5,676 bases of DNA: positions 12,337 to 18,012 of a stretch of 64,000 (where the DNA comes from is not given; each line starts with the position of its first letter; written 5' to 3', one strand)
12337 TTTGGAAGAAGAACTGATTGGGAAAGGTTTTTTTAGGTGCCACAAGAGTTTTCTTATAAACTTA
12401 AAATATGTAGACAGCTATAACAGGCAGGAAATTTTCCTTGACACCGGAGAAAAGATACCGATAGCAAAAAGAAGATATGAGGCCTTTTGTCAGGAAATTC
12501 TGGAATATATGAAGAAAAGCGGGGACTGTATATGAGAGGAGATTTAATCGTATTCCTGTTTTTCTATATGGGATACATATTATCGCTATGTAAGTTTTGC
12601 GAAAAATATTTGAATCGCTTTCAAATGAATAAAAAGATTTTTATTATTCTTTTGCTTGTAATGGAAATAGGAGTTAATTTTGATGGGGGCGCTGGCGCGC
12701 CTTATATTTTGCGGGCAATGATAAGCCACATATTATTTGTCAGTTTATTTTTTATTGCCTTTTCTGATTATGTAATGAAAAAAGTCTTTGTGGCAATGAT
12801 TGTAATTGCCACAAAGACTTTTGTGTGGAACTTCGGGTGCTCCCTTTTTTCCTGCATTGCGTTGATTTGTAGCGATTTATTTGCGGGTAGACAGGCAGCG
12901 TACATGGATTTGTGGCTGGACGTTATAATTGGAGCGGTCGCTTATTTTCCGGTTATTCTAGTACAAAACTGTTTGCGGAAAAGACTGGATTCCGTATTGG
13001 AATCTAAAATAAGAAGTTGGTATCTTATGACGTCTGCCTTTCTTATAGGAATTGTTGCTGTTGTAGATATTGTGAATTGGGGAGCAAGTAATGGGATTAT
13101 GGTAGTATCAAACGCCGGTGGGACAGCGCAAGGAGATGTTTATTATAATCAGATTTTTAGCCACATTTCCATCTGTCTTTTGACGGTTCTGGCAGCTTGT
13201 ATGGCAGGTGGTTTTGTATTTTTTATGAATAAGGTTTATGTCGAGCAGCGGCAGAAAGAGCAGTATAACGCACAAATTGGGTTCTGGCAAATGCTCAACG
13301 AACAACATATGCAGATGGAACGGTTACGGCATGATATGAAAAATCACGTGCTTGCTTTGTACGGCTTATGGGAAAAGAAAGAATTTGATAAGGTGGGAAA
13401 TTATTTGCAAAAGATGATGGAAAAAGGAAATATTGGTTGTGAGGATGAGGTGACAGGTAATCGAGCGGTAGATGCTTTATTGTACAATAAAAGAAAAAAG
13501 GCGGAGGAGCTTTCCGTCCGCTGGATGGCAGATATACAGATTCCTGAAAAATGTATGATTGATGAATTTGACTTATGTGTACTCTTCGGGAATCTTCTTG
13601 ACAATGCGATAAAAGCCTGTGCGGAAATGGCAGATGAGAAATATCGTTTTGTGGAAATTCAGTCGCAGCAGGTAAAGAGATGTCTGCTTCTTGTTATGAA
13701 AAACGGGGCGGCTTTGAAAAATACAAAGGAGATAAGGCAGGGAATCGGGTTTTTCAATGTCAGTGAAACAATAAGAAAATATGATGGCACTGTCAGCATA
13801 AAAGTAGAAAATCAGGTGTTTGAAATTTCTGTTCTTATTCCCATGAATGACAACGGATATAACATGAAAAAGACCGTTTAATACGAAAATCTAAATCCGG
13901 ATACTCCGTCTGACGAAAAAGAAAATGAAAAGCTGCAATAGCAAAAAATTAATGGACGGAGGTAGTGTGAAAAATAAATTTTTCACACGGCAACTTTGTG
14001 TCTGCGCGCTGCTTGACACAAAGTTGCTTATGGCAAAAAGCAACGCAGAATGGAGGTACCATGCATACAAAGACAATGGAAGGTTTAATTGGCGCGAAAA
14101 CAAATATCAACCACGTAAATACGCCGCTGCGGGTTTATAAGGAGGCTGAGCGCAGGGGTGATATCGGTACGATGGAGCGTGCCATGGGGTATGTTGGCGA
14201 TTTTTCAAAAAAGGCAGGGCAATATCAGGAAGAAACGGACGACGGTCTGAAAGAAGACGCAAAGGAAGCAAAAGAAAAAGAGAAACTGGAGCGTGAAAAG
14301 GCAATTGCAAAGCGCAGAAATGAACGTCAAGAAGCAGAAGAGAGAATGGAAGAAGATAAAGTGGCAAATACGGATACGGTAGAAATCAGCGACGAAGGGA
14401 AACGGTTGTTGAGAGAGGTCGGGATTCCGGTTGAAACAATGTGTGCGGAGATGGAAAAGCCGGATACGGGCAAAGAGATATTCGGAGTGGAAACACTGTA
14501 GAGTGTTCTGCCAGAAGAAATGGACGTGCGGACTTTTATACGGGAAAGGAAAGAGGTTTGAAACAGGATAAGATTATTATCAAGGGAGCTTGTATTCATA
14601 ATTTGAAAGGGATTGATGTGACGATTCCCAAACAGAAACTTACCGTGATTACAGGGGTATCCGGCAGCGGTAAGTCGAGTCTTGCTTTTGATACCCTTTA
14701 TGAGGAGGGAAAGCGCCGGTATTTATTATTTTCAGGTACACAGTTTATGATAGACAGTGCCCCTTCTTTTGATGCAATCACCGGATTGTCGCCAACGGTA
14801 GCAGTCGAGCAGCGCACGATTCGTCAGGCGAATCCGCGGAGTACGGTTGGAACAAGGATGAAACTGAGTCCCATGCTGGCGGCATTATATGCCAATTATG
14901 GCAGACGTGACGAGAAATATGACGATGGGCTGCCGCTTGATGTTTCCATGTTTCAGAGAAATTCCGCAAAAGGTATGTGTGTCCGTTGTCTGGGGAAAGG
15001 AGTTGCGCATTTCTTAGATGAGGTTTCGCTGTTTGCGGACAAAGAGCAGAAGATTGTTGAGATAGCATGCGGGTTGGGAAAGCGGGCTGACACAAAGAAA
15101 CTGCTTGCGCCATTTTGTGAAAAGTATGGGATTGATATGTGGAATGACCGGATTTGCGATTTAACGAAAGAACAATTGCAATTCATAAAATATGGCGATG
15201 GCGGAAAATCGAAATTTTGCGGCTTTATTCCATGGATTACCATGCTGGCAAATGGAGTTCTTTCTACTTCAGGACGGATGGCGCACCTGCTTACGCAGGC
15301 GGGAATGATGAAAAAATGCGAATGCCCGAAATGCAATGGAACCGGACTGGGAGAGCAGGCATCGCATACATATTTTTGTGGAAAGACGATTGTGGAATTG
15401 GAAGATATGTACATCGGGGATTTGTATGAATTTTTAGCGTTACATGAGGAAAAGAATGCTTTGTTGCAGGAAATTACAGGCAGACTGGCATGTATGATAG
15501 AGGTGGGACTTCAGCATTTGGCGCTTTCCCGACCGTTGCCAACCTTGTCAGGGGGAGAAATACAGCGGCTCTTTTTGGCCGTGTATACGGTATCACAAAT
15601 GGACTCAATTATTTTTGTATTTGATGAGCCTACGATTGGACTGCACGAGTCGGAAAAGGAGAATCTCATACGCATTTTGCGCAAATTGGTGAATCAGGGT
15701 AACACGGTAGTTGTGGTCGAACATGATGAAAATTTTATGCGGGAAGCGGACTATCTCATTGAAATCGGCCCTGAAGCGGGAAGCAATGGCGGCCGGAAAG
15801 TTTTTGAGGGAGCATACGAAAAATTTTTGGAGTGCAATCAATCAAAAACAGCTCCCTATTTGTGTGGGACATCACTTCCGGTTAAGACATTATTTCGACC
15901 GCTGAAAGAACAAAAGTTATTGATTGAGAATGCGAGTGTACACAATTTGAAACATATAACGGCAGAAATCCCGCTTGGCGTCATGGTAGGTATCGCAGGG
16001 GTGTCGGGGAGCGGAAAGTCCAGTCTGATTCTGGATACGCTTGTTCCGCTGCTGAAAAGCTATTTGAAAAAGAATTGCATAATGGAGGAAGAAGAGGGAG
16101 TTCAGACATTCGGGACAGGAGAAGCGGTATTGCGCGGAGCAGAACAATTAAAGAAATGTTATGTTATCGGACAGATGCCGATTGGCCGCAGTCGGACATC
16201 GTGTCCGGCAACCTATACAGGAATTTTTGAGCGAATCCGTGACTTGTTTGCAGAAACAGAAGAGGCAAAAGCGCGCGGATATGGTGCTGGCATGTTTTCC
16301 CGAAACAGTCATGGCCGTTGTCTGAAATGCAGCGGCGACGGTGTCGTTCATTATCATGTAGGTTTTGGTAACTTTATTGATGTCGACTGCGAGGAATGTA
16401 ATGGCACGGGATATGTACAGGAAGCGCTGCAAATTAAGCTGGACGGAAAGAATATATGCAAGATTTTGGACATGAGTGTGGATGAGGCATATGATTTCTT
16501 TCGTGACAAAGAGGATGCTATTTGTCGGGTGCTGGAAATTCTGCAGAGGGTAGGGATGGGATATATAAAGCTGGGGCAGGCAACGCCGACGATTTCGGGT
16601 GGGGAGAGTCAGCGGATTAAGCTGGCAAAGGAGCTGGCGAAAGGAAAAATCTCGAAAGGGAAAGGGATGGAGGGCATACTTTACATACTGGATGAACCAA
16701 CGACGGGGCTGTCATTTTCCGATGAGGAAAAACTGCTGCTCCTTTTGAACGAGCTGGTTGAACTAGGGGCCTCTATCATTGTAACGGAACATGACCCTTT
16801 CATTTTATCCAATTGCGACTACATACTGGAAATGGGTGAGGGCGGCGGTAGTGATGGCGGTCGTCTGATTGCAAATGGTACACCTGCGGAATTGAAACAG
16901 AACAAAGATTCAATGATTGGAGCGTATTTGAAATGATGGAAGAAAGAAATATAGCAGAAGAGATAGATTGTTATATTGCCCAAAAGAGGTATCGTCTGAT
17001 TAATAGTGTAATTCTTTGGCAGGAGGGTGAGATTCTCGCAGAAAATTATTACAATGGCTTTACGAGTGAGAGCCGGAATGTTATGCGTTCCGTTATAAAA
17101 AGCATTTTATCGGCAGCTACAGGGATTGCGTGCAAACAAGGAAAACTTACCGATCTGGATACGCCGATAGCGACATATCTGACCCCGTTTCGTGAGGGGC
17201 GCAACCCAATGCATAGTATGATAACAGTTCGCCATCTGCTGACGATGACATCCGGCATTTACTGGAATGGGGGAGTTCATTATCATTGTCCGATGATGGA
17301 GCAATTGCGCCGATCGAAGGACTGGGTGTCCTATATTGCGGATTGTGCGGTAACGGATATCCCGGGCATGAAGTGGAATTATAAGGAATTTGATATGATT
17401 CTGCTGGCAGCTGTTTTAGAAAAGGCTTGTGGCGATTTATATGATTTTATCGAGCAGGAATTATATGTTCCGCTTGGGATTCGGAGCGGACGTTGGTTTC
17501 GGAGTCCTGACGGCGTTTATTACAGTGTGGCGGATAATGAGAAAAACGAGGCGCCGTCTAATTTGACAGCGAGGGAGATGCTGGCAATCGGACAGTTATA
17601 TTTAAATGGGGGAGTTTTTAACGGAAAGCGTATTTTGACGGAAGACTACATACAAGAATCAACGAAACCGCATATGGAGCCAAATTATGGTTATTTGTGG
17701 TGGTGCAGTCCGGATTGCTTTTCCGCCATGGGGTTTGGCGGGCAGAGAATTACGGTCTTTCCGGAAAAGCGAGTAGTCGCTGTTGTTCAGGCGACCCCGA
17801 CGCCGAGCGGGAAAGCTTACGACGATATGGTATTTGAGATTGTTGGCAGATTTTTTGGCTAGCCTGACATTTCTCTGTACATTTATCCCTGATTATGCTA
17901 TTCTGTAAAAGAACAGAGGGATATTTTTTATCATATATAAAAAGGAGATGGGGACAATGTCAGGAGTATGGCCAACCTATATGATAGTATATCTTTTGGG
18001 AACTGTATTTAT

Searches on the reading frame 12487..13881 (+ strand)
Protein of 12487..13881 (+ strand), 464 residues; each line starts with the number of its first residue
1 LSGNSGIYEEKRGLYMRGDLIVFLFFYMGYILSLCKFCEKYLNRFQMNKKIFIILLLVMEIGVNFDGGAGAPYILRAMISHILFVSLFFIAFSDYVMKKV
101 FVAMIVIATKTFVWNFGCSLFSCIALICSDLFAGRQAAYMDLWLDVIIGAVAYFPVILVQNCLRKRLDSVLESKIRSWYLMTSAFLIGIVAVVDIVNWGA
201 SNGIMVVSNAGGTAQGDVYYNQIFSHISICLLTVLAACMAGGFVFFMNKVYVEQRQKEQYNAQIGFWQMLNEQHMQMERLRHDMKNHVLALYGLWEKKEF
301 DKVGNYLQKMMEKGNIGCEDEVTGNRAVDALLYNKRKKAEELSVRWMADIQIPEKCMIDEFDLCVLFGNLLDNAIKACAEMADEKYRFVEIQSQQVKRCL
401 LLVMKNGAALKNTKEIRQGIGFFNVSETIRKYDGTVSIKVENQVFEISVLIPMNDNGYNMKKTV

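Call 48: search_protein_families(library=pfam, proteins=[window:12487-13881:+], max_evalue=0.00001)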
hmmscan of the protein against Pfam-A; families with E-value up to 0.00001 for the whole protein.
window:12487-13881:+ (464 aa): 1 family
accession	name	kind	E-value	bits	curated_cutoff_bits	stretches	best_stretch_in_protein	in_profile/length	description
PF14501.12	HATPase_c_5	-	2.7e-17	63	22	1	359-452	2-102/102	GHKL domain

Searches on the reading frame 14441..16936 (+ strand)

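Call 48: search_protein_families(library=pfam, proteins=[window:14441-16936:+], max_evalue=0.00001)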
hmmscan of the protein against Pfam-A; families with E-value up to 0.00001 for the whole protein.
window:14441-16936:+ (831 aa): 5 families
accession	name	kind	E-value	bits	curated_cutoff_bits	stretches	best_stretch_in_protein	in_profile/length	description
PF00005.33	ABC_tran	-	2.1e-17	64.5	25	0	55-82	1-28/137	ABC transporter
PF02463.25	SMC_N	-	2.3e-10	40.7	40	0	271-443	114-212/220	RecF/RecN/SMC N terminal domain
PF20703.3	nSTAND1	-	3.1e-07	30.8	27.1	0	514-543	34-60/379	Novel STAND NTPase 1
PF13555.12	AAA_29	-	2.9e-06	27.4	27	0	58-81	15-38/61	P-loop containing region of AAA domain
PF00684.25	DnaJ_CXXCXGXG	-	7.2e-06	26.6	32.7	0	615-660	6-54/65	DnaJ central domain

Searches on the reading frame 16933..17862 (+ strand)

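Call 48: search_protein_families(library=pfam, proteins=[window:16933-17862:+], max_evalue=0.00001)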
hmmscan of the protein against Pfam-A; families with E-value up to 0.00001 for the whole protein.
window:16933-17862:+ (309 aa): 1 family
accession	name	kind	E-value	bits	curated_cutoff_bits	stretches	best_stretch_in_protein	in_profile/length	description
PF00144.29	Beta-lactamase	-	1.9e-23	83.6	27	1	25-292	18-313/329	Beta-lactamase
